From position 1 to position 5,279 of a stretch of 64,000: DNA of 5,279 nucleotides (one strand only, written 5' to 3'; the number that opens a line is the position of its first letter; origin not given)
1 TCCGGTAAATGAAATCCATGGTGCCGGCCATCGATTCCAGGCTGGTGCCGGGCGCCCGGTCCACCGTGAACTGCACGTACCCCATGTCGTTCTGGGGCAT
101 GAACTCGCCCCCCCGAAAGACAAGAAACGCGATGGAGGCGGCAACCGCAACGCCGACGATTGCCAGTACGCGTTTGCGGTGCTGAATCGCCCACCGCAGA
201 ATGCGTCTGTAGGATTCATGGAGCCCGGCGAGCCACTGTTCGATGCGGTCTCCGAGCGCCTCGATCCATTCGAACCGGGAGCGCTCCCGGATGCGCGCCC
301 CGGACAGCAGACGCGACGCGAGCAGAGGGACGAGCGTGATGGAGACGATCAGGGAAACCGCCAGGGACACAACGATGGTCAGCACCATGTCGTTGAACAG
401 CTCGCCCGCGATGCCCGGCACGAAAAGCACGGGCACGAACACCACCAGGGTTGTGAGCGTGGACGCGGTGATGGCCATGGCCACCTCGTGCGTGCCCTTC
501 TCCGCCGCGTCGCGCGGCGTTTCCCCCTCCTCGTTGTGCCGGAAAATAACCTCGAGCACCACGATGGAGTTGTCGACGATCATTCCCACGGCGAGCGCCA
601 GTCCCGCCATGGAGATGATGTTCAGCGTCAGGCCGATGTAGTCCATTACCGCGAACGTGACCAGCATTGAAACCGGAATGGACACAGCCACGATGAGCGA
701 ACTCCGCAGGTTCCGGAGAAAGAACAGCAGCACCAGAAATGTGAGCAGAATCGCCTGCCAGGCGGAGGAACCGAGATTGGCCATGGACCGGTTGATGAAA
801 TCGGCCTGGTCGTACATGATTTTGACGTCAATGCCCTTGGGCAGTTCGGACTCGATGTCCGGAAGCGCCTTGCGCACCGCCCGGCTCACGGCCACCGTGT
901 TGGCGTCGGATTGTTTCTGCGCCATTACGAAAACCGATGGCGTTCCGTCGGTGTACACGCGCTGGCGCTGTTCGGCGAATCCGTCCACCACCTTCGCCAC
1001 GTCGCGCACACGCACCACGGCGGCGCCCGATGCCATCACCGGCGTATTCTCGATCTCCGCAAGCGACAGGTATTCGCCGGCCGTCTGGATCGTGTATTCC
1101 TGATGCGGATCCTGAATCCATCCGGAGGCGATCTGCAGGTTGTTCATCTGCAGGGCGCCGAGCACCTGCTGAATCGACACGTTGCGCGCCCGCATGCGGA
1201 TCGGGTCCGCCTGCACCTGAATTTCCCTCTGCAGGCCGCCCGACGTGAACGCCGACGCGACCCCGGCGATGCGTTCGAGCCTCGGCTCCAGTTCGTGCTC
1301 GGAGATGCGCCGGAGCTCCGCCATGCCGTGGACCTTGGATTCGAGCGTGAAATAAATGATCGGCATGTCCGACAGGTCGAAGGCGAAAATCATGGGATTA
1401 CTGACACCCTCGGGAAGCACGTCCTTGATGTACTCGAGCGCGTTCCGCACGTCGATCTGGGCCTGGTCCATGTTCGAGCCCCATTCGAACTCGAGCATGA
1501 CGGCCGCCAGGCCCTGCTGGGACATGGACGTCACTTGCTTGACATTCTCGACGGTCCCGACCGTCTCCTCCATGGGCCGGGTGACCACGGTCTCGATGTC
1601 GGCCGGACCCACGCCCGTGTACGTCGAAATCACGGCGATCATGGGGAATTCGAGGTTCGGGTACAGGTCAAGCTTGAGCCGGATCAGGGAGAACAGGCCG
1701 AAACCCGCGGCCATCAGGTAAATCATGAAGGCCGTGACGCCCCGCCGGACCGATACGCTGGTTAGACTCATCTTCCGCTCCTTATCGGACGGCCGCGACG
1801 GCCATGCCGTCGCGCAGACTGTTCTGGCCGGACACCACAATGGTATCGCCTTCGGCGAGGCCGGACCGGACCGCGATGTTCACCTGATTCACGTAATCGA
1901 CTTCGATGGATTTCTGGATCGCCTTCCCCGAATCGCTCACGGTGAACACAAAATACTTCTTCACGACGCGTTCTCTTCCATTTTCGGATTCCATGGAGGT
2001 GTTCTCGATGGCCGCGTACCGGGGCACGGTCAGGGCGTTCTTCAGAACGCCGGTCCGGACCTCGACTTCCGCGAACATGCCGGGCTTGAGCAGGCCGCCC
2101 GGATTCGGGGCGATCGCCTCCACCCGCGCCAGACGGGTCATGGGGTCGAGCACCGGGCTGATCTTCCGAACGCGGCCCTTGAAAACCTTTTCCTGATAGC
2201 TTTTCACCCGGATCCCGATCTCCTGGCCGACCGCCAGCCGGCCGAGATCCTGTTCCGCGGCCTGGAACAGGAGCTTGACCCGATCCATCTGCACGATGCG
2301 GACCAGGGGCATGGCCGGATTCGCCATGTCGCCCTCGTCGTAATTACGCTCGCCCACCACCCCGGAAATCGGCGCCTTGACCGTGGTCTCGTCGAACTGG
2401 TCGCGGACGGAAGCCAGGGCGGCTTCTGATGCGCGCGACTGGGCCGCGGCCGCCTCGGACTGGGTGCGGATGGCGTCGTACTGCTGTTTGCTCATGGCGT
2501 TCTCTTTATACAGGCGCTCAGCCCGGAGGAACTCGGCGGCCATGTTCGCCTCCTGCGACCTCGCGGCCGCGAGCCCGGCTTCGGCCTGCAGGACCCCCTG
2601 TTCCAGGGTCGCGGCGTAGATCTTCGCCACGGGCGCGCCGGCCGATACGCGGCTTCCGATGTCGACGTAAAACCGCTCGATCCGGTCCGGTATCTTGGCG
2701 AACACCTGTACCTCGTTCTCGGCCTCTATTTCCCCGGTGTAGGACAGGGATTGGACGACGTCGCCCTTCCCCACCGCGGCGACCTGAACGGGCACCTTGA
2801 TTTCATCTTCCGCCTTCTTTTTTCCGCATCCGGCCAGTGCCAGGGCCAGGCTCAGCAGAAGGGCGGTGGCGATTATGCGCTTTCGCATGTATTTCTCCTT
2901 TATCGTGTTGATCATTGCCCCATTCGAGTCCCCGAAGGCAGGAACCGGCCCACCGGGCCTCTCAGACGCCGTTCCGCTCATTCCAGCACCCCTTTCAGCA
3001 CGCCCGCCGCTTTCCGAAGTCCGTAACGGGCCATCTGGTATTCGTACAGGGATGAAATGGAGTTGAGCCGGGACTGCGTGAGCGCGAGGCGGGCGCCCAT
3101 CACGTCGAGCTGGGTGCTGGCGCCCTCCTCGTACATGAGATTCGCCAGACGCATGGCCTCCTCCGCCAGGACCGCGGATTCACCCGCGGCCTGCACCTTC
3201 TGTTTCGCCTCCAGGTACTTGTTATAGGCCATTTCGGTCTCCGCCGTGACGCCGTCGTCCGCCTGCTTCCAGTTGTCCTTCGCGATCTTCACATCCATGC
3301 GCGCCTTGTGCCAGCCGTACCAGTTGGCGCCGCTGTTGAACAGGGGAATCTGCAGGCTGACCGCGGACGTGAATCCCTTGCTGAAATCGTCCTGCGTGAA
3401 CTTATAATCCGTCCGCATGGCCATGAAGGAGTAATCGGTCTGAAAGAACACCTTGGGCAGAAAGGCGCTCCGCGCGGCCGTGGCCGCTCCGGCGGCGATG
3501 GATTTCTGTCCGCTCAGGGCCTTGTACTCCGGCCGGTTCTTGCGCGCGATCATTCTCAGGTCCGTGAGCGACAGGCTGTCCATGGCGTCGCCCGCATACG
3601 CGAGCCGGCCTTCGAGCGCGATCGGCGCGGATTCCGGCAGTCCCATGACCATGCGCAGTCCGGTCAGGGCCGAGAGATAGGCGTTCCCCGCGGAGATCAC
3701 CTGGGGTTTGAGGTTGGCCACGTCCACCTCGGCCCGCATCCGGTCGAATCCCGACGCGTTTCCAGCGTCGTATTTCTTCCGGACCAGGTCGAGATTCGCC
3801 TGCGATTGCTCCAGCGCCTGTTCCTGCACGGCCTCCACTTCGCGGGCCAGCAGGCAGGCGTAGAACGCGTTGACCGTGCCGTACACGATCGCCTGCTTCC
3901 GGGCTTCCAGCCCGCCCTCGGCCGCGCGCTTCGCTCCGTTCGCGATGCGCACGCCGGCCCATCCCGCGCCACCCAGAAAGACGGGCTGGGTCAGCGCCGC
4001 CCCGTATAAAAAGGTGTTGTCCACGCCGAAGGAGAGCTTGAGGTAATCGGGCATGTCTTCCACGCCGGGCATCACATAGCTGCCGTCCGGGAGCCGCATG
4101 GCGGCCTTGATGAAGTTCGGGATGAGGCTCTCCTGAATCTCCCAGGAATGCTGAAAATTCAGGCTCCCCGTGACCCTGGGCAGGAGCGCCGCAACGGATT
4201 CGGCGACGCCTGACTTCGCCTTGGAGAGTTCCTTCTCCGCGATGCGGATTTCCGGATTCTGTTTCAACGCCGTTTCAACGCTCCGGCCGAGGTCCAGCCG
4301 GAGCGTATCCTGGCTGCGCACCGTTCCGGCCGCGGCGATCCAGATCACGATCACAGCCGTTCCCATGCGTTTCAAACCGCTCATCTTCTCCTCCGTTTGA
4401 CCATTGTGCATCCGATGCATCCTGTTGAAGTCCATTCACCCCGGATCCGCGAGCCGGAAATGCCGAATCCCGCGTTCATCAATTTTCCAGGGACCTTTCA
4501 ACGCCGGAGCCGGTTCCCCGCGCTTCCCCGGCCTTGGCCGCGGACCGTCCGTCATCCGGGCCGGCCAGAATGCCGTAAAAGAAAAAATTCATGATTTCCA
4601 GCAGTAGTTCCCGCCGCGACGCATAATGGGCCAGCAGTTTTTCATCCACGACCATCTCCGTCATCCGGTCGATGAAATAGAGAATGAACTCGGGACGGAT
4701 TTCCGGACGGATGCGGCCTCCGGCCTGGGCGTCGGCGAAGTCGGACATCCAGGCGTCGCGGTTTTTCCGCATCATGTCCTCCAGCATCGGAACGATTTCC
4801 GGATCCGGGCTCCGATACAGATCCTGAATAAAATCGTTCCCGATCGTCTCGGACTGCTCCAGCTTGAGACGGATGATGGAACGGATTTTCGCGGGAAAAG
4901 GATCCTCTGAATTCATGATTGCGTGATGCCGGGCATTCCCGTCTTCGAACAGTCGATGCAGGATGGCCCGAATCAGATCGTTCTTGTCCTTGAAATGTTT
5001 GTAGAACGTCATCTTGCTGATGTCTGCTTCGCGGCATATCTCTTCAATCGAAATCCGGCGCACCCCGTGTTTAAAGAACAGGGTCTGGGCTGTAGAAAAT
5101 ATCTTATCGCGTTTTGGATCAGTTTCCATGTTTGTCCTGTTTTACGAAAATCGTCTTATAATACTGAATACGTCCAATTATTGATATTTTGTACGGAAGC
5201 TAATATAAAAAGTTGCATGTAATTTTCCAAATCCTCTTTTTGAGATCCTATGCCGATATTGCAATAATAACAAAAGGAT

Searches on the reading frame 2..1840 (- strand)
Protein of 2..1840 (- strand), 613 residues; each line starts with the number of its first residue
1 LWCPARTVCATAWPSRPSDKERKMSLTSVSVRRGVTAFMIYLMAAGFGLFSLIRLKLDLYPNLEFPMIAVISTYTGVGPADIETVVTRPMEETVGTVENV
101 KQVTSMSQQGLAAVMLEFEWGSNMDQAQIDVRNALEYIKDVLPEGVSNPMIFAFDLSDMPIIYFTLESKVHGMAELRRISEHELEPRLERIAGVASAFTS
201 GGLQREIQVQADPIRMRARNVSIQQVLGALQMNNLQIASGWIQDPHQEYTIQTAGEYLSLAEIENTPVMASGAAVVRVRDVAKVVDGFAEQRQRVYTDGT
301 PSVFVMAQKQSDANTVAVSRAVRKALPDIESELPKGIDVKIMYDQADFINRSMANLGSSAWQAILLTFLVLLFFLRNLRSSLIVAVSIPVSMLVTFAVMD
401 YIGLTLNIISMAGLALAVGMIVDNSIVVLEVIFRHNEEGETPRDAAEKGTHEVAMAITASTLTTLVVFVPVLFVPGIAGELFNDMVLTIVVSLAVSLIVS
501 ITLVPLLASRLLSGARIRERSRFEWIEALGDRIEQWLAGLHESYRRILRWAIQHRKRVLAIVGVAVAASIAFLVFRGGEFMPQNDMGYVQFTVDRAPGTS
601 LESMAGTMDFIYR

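Call 25: search_protein_families(library=pfam, proteins=[window:2-1840:-], max_evalue=0.00001)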
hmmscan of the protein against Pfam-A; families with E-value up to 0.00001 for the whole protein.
window:2-1840:- (613 aa): 2 families
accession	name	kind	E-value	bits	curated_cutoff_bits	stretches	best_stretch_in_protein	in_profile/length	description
PF00873.25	ACR_tran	-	4.1e-156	521.8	28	1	28-609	3-581/1021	AcrB/AcrD/AcrF family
PF03176.21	MMPL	-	3.5e-06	26.6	20.5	1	309-525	101-319/333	MMPL family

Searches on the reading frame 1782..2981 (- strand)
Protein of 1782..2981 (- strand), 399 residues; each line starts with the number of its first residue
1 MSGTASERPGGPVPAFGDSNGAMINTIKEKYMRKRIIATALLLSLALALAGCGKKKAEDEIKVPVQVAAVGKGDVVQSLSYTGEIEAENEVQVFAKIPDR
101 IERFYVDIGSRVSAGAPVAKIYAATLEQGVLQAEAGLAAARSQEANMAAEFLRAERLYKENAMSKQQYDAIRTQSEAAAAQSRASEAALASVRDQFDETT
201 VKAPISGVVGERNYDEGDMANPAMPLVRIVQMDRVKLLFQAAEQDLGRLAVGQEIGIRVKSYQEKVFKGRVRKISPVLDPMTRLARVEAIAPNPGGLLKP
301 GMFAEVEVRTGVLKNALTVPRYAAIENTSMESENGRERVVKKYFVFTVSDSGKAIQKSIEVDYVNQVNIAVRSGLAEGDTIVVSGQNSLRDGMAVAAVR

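Call 25: search_protein_families(library=pfam, proteins=[window:1782-2981:-], max_evalue=0.00001)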
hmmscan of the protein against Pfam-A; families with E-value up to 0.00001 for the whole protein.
window:1782-2981:- (399 aa): 2 families
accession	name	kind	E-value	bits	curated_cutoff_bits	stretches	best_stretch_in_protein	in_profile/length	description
PF16576.10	HlyD_D23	-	4.8e-34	118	30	1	78-304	5-214/214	Barrel-sandwich domain of CusB or HlyD membrane-fusion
PF13437.12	HlyD_3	-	3.9e-17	63.4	22.2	1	200-301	1-106/106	HlyD family secretion protein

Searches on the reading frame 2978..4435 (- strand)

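Call 25: search_protein_families(library=pfam, proteins=[window:2978-4435:-], max_evalue=0.00001)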
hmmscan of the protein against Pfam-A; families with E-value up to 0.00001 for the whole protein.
window:2978-4435:- (485 aa): 1 family
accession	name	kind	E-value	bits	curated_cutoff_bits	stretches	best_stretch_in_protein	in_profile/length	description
PF02321.23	OEP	-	1.6e-58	198.1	22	2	295-478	6-187/187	Outer membrane efflux protein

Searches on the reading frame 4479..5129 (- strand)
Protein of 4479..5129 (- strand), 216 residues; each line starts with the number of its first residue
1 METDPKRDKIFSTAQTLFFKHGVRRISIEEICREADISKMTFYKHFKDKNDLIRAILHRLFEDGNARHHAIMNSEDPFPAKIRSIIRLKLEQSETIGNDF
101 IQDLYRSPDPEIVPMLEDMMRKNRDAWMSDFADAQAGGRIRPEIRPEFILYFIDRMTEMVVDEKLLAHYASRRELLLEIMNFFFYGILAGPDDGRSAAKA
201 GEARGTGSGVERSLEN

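Call 25: search_protein_families(library=pfam, proteins=[window:4479-5129:-], max_evalue=0.00001)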
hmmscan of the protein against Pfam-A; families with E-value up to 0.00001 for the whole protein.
window:4479-5129:- (216 aa): 1 family
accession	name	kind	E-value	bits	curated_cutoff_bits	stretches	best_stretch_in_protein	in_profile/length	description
PF00440.29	TetR_N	-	1.7e-12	47.3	24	1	10-56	1-47/47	Bacterial regulatory proteins, tetR family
